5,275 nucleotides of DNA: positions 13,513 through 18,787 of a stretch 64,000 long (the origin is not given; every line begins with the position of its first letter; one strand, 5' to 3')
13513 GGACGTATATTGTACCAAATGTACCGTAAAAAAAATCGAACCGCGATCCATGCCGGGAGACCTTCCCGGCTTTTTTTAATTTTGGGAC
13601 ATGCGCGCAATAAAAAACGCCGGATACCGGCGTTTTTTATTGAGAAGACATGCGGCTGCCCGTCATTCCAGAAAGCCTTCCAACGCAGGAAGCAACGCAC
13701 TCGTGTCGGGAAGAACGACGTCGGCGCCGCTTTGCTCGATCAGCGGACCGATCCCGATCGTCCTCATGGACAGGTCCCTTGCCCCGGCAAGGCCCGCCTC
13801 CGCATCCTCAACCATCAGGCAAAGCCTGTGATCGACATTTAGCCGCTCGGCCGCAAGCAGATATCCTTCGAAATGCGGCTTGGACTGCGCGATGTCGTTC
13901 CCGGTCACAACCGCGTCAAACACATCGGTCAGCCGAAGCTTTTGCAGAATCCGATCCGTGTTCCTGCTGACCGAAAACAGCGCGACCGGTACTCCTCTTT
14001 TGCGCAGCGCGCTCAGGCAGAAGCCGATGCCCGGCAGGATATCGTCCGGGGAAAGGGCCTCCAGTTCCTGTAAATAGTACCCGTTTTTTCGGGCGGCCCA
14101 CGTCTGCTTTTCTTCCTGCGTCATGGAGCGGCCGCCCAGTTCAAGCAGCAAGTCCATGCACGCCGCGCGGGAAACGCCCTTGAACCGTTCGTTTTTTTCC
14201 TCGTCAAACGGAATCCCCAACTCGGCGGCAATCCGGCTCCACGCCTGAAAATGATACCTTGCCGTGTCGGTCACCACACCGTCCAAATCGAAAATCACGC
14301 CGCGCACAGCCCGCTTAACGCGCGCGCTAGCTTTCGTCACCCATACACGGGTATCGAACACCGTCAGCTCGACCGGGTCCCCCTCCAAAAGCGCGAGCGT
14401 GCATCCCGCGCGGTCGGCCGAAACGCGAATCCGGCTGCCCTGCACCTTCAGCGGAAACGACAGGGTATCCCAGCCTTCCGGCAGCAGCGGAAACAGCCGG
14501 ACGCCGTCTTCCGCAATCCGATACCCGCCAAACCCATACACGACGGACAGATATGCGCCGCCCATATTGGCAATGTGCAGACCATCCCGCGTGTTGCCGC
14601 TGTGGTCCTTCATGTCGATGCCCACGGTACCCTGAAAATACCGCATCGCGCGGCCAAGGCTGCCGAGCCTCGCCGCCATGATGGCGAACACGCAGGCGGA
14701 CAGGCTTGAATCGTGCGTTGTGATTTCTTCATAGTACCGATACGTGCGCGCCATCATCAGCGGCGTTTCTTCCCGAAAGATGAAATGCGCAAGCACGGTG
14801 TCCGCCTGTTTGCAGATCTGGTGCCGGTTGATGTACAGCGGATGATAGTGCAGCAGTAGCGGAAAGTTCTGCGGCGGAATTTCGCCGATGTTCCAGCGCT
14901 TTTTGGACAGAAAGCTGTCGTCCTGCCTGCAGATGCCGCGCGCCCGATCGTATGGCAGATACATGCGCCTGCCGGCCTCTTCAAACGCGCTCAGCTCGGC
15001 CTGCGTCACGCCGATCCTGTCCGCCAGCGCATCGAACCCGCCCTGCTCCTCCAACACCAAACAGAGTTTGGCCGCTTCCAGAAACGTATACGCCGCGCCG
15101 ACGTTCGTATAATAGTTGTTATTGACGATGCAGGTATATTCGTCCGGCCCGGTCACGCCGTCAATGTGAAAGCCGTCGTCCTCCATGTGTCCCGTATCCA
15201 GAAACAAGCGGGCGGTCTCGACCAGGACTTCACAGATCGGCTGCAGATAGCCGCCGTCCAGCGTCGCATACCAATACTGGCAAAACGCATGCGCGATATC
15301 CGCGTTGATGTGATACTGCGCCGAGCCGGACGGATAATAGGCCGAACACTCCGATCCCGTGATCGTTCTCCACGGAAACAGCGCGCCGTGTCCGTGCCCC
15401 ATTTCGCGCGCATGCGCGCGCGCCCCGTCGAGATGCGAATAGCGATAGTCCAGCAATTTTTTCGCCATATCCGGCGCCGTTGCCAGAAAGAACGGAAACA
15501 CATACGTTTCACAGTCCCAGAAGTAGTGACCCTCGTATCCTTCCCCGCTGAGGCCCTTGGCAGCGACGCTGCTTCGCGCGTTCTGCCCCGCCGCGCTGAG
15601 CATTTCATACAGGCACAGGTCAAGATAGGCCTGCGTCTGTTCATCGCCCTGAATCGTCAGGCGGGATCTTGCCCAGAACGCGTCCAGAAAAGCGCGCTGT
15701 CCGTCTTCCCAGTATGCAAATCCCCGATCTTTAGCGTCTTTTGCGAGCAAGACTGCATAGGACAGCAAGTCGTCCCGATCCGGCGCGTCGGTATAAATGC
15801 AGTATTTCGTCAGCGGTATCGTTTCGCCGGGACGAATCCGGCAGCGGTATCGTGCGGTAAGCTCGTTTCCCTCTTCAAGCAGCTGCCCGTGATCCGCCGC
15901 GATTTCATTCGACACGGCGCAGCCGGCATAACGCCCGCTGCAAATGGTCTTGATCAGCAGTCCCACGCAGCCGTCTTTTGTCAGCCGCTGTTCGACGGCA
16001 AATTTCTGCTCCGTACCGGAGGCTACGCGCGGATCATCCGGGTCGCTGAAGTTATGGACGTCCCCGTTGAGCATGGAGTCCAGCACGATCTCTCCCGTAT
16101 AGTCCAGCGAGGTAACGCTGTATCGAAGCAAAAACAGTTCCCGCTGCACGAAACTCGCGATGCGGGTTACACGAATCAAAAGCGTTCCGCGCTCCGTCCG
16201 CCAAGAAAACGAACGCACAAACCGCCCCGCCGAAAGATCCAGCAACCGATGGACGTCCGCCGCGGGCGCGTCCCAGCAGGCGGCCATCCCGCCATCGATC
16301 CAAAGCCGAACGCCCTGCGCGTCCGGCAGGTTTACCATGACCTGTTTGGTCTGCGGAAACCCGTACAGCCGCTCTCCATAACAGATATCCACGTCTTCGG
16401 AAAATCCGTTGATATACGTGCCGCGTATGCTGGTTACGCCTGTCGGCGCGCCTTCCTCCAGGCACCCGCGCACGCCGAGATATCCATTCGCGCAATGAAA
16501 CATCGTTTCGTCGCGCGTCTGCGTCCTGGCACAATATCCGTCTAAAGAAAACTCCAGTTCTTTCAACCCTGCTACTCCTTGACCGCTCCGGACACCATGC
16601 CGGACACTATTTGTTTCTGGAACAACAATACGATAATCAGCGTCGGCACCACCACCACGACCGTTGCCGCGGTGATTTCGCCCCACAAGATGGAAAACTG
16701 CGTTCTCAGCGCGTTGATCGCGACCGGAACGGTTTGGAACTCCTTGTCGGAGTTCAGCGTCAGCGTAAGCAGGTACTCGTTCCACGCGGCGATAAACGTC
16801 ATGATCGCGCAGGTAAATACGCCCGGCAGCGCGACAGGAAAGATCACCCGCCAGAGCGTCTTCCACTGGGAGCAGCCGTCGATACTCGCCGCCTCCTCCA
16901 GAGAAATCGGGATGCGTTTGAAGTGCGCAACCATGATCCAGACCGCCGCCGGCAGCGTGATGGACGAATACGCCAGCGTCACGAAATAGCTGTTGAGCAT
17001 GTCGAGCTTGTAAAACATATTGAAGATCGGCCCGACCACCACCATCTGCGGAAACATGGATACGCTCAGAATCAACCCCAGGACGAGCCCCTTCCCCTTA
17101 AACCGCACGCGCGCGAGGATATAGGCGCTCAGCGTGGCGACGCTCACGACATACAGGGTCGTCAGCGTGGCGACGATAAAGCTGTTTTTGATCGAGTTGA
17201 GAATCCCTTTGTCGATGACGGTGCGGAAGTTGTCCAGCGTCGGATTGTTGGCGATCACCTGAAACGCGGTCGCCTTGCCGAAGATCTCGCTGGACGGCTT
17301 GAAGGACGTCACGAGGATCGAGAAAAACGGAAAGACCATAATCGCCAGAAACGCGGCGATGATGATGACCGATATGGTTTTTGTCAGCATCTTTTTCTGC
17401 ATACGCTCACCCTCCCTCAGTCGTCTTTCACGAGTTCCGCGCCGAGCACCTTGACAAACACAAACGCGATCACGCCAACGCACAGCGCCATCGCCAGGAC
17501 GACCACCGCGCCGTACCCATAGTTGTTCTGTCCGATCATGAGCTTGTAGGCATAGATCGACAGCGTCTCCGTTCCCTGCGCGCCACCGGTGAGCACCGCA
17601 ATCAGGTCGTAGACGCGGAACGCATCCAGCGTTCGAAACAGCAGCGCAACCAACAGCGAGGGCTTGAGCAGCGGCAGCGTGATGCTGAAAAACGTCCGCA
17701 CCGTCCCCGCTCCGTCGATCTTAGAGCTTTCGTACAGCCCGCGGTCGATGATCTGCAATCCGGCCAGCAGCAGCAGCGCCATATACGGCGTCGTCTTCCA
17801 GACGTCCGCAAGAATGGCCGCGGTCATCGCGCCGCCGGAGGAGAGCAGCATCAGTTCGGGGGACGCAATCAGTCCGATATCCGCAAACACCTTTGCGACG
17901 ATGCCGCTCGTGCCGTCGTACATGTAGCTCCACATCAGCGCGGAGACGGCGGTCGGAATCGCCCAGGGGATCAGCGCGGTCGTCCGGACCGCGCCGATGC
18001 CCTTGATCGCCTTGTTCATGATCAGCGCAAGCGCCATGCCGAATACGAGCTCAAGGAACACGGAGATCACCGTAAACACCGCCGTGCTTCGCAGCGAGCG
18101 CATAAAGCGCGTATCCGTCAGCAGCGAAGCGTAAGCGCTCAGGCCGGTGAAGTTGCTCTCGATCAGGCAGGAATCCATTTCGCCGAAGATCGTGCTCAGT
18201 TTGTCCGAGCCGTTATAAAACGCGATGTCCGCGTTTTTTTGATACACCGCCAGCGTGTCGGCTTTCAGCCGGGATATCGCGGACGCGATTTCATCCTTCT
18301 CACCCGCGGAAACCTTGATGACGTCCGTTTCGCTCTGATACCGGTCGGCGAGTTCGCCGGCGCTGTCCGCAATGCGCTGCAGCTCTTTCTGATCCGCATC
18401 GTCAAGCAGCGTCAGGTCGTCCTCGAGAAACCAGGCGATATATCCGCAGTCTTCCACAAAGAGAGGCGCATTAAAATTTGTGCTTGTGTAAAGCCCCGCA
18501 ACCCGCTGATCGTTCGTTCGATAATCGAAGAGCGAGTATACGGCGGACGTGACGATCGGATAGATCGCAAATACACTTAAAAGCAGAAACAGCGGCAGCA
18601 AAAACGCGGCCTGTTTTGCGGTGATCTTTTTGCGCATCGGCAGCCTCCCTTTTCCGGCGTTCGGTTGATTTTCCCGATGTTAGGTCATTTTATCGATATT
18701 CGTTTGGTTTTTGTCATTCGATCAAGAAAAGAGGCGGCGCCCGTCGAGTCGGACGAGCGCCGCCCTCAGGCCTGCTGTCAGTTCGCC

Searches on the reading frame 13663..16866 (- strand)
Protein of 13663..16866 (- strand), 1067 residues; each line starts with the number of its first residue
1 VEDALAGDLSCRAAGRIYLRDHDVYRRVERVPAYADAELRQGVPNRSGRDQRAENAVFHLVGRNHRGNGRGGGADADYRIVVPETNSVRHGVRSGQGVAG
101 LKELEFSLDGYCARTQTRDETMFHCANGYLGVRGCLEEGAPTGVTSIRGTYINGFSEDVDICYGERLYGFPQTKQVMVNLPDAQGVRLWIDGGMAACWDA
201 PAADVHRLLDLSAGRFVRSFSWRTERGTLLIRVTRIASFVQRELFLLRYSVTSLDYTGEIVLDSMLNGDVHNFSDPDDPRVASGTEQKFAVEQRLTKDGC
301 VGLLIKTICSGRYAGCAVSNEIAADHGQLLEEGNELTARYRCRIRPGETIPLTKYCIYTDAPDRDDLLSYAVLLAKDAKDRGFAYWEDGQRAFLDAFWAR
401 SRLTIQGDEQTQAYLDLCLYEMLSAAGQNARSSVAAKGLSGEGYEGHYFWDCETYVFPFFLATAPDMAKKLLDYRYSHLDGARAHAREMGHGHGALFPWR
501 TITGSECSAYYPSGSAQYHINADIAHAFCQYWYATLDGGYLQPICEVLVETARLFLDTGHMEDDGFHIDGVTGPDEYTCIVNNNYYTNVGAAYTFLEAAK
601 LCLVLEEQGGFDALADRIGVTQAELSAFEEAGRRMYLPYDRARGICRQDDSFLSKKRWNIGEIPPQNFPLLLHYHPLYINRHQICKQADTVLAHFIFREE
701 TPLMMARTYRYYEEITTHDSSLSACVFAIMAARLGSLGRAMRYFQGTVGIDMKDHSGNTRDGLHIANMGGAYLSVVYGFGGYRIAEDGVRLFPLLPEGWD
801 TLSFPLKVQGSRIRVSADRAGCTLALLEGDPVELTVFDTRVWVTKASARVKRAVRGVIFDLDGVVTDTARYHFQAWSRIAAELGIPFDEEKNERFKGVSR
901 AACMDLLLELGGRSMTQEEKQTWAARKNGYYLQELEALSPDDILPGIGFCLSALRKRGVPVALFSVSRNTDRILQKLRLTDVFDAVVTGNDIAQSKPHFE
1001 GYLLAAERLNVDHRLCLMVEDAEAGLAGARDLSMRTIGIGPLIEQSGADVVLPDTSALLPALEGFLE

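Call 52: search_protein_families(library=pfam, proteins=[window:13663-16866:-], max_evalue=0.001)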
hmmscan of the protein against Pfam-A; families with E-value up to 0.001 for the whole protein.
window:13663-16866:- (1067 aa): 5 families
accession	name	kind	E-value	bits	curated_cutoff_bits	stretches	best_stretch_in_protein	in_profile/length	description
PF03632.21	Glyco_hydro_65m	-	5.1e-104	348.6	27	1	418-772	3-370/371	Glycosyl hydrolase family 65 central catalytic domain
PF03636.21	Glyco_hydro_65N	-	1.9e-44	152.6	26.6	1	111-359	5-230/233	Glycosyl hydrolase family 65, N-terminal domain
PF00702.32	Hydrolase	-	1.7e-25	91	26.4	1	854-1031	1-189/191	haloacid dehalogenase-like hydrolase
PF13419.12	HAD_2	-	2.1e-21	77.2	23.8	1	857-1039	1-178/178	Haloacid dehalogenase-like hydrolase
PF03633.20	Glyco_hydro_65C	-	4.3e-14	52.5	22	1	783-841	2-60/62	Glycosyl hydrolase family 65, C-terminal domain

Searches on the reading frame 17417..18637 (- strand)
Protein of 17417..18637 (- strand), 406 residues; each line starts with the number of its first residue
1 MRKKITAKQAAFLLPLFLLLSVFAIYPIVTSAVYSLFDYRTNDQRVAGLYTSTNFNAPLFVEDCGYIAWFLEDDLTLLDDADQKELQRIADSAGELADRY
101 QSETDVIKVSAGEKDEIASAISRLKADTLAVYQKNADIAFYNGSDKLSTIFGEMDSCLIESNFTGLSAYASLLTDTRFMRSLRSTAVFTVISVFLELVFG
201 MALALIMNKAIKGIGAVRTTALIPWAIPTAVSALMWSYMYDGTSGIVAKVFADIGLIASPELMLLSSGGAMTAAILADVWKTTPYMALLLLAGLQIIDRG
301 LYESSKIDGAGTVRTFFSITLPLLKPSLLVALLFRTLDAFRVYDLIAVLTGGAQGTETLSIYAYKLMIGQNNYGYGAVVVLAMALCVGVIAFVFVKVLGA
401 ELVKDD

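Call 16: search_protein_families(library=pfam, proteins=[window:17417-18637:-], max_evalue=0.01)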
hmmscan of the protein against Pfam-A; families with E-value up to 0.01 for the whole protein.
window:17417-18637:- (406 aa): 1 family
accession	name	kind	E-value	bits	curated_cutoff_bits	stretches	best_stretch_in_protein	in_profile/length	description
PF00528.27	BPD_transp_1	-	5.8e-15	55.9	26.4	1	198-398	3-178/184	Binding-protein-dependent transport system inner membrane component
